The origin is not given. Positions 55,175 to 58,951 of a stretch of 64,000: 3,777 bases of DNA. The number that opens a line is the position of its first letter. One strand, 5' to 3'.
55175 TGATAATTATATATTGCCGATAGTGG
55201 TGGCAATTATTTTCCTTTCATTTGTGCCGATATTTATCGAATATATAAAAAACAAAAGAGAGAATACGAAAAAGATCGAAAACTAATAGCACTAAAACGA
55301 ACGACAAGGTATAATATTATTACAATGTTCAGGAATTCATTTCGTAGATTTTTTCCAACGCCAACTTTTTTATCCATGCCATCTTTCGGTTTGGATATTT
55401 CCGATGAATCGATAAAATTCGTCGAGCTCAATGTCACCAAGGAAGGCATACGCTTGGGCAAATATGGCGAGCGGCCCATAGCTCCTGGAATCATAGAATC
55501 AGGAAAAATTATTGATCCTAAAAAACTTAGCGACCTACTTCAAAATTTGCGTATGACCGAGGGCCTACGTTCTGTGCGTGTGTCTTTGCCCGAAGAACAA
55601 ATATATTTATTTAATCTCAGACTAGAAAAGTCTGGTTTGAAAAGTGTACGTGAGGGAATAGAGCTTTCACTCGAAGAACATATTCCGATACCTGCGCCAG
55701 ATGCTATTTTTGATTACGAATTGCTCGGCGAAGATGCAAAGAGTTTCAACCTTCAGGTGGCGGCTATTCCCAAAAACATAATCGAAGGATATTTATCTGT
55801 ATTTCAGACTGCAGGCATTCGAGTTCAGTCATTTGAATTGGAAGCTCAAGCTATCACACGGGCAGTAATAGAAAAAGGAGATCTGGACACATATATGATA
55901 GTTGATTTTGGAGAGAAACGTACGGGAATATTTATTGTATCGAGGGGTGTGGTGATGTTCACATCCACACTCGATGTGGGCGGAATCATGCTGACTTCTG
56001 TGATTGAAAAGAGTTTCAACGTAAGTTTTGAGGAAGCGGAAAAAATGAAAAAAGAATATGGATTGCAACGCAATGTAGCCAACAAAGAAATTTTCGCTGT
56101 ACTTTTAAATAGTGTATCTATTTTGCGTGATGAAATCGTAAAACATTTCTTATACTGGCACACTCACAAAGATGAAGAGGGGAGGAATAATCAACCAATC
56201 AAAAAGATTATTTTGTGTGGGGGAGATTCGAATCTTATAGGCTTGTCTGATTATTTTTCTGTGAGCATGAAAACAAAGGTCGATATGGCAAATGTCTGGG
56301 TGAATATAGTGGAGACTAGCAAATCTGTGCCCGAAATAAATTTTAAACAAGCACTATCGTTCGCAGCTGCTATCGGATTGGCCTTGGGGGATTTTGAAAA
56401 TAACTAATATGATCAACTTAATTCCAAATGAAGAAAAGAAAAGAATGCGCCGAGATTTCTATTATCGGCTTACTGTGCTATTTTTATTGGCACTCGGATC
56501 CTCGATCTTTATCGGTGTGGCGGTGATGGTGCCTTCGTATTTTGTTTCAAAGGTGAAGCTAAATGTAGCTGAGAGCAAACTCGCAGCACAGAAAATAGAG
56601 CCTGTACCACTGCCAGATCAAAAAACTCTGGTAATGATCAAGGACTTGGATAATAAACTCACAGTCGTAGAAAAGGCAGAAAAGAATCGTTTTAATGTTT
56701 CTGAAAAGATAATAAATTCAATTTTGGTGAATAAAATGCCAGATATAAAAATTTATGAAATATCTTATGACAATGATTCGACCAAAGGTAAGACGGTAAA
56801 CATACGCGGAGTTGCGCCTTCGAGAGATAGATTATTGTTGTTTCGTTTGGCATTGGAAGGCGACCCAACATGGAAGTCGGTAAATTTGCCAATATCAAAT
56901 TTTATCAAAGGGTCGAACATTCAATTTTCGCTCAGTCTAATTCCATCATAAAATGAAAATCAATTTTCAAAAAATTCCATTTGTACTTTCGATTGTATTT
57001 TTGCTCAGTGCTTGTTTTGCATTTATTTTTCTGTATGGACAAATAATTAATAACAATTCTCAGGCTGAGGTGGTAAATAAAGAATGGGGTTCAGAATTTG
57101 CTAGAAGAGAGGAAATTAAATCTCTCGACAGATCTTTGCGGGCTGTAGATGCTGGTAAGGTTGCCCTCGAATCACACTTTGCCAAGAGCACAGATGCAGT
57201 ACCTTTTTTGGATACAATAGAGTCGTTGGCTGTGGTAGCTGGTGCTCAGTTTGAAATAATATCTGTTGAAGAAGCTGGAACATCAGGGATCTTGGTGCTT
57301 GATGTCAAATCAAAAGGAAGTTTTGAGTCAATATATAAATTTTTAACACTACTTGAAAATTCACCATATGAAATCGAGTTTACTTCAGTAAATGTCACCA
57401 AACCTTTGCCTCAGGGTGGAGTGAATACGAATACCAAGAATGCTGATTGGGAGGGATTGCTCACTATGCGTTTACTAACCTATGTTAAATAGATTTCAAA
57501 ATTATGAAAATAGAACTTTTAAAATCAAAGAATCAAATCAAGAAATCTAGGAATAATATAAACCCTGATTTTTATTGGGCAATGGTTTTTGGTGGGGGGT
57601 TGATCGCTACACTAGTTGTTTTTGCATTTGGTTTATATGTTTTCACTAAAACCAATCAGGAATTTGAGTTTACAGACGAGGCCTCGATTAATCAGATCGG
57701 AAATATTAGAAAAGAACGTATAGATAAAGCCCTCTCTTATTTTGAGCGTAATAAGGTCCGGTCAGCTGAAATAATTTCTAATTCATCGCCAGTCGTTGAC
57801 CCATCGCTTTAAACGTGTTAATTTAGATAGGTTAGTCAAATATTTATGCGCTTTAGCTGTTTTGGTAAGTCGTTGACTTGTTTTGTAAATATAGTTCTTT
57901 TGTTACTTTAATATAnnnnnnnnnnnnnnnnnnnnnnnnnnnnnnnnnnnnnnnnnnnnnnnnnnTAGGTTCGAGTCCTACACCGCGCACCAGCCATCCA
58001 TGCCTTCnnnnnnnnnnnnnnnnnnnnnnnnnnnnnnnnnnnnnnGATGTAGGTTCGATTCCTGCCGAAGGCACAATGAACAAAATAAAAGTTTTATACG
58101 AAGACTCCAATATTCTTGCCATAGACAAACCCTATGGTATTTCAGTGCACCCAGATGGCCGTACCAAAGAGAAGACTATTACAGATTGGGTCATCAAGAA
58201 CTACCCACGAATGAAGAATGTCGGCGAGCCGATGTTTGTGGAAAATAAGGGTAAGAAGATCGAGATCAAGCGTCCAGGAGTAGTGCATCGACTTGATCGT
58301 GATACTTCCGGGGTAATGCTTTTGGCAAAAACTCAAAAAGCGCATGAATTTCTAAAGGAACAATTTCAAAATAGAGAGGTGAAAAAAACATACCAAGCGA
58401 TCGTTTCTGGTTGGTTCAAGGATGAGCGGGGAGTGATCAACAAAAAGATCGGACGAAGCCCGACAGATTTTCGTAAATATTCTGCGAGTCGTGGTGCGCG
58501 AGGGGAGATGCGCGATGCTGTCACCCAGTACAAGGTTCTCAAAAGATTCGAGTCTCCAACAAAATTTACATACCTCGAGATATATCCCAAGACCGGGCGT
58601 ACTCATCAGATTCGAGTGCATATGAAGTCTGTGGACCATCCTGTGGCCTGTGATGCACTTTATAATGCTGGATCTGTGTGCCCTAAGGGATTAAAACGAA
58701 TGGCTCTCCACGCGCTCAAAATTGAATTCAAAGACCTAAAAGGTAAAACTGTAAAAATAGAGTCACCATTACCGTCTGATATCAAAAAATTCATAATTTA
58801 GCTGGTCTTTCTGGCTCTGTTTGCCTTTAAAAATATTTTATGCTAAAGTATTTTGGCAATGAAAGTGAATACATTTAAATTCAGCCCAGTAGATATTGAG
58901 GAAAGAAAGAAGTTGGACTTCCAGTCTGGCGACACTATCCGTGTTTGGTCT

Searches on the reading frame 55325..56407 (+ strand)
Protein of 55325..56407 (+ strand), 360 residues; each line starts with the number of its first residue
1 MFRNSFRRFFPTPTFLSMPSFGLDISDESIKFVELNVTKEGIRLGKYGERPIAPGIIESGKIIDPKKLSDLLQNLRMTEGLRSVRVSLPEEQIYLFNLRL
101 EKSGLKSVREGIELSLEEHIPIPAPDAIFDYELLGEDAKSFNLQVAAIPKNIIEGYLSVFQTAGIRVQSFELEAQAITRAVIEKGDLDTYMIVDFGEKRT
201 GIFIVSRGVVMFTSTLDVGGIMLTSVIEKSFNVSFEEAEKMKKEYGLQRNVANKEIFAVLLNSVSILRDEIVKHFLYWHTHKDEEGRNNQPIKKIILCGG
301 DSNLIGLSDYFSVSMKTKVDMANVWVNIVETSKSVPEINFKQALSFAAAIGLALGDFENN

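Call 87: search_protein_families(library=pfam, proteins=[window:55325-56407:+], max_evalue=0.00001)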
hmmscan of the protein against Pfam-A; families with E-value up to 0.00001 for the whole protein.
window:55325-56407:+ (360 aa): 2 families
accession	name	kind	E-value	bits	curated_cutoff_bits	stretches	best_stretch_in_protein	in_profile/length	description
PF11104.14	PilM_2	-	3.6e-34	118.7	27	1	22-355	1-338/340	Type IV pilus assembly protein PilM;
PF14450.12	FtsA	-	1.2e-10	42.3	31.8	1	192-256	2-66/127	Cell division protein FtsA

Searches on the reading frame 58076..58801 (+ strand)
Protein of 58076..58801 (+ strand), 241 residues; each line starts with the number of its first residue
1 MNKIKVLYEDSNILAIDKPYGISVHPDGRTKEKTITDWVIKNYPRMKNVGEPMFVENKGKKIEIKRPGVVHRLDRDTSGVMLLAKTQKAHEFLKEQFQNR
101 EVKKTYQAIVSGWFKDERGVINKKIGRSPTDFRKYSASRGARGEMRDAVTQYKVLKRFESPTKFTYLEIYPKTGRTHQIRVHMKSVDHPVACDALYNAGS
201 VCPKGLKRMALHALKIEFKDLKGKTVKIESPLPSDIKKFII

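Call 87: search_protein_families(library=pfam, proteins=[window:58076-58801:+], max_evalue=0.00001)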
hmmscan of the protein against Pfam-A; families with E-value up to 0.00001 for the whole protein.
window:58076-58801:+ (241 aa): 1 family
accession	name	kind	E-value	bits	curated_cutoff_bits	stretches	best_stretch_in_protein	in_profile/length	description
PF00849.27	PseudoU_synth_2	-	4e-33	115.2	26.8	1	12-184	1-151/152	RNA pseudouridylate synthase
